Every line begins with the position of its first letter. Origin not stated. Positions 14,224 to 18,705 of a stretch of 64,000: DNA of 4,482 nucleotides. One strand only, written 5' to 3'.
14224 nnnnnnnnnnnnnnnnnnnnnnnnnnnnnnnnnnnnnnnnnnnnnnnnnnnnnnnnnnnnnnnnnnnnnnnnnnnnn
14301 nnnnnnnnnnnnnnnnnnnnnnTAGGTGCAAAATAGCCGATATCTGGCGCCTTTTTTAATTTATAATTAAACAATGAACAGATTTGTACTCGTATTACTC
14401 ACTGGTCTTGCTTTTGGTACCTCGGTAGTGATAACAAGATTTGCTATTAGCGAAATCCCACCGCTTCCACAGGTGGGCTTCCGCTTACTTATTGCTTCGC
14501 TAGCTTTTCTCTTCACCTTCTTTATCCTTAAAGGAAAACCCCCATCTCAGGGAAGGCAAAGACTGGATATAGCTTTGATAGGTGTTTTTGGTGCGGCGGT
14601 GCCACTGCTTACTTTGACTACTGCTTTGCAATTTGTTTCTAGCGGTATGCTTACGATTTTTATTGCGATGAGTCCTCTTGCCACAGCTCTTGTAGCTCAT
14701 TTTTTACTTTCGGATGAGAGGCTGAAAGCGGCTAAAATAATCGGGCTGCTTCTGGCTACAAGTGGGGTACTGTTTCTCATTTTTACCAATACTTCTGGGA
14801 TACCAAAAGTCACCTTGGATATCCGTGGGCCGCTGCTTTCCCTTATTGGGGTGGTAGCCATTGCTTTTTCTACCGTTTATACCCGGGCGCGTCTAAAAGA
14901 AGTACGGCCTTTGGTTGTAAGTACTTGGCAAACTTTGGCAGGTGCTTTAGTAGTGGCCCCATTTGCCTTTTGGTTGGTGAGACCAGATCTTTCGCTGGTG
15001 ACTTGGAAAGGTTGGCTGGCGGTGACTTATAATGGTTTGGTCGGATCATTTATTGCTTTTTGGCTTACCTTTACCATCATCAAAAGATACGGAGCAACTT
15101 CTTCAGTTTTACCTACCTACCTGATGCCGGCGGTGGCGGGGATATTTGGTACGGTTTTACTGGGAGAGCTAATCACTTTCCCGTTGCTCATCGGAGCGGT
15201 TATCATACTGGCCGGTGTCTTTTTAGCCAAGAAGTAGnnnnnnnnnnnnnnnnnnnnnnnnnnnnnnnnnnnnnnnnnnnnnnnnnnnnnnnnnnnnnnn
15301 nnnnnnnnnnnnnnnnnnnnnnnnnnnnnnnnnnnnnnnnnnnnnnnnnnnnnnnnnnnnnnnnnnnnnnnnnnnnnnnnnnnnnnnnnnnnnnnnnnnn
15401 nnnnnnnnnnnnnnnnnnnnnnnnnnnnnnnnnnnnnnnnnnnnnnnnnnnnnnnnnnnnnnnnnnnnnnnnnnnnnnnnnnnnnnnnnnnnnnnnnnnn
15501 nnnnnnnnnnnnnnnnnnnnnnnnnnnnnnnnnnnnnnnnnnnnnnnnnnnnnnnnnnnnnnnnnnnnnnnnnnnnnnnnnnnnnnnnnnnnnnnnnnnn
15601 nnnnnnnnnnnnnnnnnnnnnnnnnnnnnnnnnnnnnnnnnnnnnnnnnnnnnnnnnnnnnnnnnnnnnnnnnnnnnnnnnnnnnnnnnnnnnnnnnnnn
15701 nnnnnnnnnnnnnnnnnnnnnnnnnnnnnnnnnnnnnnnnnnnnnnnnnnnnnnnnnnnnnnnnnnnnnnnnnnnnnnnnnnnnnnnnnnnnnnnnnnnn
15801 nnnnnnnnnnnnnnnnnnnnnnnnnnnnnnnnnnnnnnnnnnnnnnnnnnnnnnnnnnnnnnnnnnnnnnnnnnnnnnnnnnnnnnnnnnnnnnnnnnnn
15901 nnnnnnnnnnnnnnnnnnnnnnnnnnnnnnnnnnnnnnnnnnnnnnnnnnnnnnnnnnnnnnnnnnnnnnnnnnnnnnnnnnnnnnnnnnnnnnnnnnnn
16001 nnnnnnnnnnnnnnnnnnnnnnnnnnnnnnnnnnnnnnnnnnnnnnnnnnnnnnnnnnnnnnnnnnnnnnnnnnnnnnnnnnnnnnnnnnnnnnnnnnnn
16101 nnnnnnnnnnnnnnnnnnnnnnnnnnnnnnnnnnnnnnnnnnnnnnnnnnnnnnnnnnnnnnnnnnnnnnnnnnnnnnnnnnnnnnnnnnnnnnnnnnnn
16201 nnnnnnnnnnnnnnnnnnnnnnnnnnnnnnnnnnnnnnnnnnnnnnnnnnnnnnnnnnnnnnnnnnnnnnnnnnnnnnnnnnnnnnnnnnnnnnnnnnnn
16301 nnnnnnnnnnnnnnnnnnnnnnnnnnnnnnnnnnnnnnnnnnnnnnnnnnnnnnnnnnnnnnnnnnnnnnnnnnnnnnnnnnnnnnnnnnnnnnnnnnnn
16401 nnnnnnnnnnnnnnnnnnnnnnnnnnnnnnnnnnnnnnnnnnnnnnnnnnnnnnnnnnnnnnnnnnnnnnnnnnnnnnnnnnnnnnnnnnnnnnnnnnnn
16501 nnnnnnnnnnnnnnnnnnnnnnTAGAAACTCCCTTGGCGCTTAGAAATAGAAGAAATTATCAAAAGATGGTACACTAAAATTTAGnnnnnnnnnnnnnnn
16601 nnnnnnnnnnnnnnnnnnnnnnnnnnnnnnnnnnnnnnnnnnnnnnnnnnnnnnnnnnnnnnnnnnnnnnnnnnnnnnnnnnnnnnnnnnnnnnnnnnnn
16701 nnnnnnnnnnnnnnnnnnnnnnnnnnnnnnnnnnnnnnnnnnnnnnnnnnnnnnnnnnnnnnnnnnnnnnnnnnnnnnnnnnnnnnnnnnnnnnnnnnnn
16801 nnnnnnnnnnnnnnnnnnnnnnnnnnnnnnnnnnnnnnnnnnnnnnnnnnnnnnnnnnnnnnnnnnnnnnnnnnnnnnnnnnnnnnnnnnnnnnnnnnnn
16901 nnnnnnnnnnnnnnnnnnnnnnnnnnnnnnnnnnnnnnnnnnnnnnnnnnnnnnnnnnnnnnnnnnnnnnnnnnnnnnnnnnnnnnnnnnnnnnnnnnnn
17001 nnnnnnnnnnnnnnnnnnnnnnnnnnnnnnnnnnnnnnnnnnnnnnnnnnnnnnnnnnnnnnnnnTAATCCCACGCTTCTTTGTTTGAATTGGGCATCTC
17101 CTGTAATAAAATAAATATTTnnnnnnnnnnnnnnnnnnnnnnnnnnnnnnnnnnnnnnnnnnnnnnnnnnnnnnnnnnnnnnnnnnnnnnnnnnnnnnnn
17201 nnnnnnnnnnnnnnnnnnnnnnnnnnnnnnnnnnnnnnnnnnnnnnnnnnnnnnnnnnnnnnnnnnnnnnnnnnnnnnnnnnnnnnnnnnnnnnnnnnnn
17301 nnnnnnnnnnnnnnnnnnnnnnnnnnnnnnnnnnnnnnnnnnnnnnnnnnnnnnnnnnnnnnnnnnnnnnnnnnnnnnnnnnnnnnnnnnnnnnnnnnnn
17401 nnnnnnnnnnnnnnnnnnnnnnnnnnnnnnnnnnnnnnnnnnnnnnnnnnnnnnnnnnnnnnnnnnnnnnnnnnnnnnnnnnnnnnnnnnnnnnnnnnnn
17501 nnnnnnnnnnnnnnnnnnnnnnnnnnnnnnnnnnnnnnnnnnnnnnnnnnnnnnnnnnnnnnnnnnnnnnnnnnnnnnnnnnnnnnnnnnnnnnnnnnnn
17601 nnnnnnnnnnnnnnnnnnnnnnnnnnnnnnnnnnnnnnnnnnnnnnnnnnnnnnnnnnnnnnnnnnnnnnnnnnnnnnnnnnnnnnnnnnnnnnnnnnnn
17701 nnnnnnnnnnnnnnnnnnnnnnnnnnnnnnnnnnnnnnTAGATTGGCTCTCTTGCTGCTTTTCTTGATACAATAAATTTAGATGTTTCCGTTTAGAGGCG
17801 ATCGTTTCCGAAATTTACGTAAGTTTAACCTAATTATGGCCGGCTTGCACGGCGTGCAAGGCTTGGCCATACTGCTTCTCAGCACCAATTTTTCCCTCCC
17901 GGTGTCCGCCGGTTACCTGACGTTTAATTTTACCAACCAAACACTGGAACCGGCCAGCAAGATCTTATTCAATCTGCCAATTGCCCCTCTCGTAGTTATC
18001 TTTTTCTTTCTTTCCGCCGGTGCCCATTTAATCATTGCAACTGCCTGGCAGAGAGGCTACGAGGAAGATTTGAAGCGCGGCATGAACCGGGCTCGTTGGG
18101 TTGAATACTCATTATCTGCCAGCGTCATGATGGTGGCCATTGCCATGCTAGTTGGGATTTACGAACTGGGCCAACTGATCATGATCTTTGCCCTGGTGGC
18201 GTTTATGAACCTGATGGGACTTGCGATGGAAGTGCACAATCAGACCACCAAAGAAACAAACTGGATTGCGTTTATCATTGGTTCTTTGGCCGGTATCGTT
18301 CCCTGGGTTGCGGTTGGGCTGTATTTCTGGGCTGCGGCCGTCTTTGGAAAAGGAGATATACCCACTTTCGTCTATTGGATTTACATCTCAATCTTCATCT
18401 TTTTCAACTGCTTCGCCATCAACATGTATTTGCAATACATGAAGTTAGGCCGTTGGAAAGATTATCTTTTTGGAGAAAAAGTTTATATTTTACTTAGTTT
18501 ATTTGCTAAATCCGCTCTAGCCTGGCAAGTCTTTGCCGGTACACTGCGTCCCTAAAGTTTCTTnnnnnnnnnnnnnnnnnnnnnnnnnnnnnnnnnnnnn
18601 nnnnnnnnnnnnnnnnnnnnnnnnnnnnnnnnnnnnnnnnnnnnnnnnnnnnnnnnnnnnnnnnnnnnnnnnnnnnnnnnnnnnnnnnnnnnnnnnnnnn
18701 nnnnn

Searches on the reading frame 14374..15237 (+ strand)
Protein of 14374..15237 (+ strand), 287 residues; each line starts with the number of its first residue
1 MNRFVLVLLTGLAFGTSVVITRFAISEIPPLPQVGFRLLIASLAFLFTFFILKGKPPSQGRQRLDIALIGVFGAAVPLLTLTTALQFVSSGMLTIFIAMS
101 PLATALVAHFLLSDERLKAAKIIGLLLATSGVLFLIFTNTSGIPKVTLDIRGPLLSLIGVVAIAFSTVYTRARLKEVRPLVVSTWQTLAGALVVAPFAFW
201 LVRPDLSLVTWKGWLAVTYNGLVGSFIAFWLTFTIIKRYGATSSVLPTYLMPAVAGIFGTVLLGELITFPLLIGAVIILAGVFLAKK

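Call 79: search_protein_families(library=pfam, proteins=[window:14374-15237:+], max_evalue=0.001)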
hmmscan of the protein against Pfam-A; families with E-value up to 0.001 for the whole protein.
window:14374-15237:+ (287 aa): 1 family
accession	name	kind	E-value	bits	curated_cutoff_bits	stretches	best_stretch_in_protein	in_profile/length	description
PF00892.27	EamA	-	5.6e-42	143.7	28.2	2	152-284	3-132/135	EamA-like transporter family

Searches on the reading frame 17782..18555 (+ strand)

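Call 79: search_protein_families(library=pfam, proteins=[window:17782-18555:+], max_evalue=0.001)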
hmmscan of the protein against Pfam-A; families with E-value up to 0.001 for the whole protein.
window:17782-18555:+ (257 aa): 1 family
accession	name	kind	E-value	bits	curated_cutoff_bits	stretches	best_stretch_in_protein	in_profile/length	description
PF18761.7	Heliorhodopsin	-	3.3e-94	315.2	26.7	1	12-255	1-242/242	Heliorhodopsin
